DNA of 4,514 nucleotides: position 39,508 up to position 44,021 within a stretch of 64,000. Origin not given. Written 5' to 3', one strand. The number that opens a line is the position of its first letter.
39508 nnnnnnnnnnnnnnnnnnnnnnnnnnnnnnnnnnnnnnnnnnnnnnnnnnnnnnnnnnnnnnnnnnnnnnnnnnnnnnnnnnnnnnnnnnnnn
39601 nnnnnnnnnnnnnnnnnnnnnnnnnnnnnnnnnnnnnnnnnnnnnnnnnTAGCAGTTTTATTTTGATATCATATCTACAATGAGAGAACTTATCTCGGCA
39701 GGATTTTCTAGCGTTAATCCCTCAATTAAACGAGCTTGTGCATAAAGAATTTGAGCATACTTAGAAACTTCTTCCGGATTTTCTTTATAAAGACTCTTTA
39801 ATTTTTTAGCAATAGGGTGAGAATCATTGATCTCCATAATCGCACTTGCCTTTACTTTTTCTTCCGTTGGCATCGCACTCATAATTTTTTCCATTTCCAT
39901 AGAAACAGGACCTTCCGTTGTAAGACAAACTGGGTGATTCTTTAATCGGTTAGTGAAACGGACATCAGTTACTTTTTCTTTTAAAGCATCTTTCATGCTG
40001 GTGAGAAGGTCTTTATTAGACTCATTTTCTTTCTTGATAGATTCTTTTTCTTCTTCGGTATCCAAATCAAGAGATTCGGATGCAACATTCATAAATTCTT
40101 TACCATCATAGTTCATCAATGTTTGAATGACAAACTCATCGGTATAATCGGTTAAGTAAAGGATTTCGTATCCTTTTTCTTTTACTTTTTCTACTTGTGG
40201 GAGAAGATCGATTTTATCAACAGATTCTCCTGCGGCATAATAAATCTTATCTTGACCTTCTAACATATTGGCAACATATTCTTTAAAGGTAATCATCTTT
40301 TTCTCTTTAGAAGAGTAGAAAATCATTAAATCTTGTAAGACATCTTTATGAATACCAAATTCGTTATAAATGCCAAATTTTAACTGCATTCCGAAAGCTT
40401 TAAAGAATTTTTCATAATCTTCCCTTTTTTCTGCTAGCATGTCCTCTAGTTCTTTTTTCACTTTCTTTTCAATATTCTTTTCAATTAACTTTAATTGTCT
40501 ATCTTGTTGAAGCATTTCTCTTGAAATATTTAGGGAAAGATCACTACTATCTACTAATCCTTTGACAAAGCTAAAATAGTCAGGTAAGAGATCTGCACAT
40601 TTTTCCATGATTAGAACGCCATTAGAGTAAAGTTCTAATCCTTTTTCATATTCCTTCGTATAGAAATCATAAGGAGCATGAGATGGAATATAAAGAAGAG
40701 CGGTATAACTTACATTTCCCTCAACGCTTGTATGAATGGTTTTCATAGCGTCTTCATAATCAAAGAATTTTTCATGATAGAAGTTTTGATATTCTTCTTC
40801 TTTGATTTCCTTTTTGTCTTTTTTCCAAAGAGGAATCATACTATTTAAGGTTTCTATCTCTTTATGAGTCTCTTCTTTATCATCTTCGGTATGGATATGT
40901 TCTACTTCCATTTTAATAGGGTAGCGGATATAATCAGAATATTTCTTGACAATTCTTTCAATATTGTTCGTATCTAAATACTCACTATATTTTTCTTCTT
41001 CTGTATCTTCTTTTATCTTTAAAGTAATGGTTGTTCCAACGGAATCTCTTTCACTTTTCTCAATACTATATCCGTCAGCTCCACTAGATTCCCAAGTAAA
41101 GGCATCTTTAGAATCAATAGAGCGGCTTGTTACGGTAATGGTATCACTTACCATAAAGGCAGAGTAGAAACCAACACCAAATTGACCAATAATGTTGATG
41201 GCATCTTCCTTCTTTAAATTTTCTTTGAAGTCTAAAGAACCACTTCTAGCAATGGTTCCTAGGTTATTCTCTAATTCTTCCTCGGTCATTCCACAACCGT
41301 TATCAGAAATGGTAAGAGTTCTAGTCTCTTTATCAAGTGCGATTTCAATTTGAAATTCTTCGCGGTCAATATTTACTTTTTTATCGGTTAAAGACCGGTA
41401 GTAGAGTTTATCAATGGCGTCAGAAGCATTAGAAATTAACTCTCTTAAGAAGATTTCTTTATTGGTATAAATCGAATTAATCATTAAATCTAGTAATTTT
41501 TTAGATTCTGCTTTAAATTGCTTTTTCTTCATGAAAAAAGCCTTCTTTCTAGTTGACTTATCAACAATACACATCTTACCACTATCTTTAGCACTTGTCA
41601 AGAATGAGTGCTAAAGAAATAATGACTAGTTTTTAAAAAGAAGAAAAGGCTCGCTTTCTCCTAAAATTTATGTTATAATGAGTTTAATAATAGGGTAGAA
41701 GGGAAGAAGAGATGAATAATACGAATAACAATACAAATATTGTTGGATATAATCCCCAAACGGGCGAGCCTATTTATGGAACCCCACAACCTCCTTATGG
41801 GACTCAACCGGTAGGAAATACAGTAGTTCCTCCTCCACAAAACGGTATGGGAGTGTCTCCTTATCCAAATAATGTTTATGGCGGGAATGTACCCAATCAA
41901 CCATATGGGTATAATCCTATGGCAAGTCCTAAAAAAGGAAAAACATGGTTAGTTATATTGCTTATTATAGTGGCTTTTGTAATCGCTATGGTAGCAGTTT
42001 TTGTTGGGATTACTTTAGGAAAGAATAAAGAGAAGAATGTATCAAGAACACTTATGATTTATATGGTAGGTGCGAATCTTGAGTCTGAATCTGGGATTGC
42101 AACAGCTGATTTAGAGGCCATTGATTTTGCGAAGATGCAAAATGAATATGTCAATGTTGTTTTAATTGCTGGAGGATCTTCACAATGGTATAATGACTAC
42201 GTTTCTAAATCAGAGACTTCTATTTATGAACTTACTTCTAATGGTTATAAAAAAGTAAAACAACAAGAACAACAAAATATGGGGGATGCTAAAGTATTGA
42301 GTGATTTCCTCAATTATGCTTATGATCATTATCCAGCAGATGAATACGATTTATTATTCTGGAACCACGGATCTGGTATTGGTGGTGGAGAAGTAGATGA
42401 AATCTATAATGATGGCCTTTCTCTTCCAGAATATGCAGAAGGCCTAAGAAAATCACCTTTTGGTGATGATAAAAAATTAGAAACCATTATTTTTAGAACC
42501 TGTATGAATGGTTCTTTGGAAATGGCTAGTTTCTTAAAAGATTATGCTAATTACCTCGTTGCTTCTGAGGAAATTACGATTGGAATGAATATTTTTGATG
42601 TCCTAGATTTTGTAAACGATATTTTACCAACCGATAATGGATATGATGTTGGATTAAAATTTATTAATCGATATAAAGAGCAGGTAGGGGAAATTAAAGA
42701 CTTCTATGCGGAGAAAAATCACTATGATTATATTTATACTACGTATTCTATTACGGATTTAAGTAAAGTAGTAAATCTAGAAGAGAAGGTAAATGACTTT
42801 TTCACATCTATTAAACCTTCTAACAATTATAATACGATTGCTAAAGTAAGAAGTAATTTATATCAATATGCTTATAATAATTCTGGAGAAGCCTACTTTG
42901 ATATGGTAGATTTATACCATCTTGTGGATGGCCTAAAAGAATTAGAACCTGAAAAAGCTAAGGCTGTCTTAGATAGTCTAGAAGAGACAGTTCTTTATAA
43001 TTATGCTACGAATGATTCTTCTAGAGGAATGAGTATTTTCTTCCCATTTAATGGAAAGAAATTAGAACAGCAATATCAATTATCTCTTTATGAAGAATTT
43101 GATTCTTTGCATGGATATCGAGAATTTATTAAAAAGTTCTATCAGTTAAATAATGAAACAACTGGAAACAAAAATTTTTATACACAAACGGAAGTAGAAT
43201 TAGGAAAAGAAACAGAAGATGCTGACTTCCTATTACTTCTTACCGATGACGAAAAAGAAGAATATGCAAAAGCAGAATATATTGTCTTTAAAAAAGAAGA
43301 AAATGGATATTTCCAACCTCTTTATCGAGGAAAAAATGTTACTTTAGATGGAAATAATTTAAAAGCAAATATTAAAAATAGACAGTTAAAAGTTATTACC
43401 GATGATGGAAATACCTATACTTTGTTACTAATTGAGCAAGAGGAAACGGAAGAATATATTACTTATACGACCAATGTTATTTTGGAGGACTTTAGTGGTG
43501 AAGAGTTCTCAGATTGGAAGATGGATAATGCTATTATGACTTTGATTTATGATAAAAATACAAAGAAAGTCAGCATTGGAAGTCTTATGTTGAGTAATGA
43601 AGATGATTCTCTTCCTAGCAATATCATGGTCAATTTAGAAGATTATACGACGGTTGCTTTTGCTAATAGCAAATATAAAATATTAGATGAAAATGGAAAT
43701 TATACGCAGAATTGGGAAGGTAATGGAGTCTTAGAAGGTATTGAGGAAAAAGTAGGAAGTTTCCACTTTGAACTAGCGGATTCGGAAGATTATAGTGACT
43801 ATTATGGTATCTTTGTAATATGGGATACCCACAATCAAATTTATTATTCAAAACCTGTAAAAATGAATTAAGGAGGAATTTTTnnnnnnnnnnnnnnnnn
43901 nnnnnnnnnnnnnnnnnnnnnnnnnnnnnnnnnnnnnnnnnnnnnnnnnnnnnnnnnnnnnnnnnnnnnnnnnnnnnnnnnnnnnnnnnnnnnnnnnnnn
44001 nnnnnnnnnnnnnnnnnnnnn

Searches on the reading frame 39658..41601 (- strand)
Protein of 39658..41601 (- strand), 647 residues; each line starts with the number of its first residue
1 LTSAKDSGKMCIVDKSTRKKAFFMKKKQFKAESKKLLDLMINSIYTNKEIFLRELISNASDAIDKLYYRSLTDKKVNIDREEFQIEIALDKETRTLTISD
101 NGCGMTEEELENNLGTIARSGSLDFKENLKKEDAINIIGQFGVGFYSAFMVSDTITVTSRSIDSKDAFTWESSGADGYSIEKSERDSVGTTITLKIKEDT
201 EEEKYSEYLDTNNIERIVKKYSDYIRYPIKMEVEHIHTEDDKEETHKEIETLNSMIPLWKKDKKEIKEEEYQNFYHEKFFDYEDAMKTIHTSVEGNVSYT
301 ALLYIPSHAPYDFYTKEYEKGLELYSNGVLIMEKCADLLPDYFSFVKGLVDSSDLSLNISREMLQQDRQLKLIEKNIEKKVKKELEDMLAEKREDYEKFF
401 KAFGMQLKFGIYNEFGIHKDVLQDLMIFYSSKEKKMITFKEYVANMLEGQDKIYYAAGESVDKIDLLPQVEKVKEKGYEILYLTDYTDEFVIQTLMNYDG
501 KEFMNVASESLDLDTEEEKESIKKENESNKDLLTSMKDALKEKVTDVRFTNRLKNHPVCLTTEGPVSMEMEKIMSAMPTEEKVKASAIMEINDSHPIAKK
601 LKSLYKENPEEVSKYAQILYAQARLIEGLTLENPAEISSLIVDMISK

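Call 46: search_protein_families(library=pfam, max_evalue=0.00001, proteins=[window:39658-41601:-])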
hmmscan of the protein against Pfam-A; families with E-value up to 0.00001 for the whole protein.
window:39658-41601:- (647 aa): 3 families
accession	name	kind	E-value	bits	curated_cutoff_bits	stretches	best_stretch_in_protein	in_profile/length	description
PF00183.23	HSP90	-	4.5e-118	395.9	24.4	1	242-646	72-487/518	Hsp90 protein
PF13589.12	HATPase_c_3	-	7.3e-12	45.9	25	1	51-172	6-105/137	Histidine kinase-, DNA gyrase B-, and HSP90-like ATPase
PF02518.31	HATPase_c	-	1.7e-07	32.1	26.4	1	49-198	3-109/111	Histidine kinase-, DNA gyrase B-, and HSP90-like ATPase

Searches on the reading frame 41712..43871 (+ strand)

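Call 45: search_protein_families(library=ncbifam, max_evalue=1e-10, proteins=[window:41712-43871:+])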
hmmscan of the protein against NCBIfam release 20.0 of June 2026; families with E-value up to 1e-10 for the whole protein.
window:41712-43871:+ (719 aa): 0 families

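Call 46: search_protein_families(library=pfam, max_evalue=0.00001, proteins=[window:41712-43871:+])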
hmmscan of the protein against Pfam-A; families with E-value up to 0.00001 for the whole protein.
window:41712-43871:+ (719 aa): 1 family
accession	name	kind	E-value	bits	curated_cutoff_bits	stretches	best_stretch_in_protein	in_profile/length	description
PF03415.19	Peptidase_C11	-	3.8e-31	109.4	25.8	1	117-469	2-336/359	Clostripain family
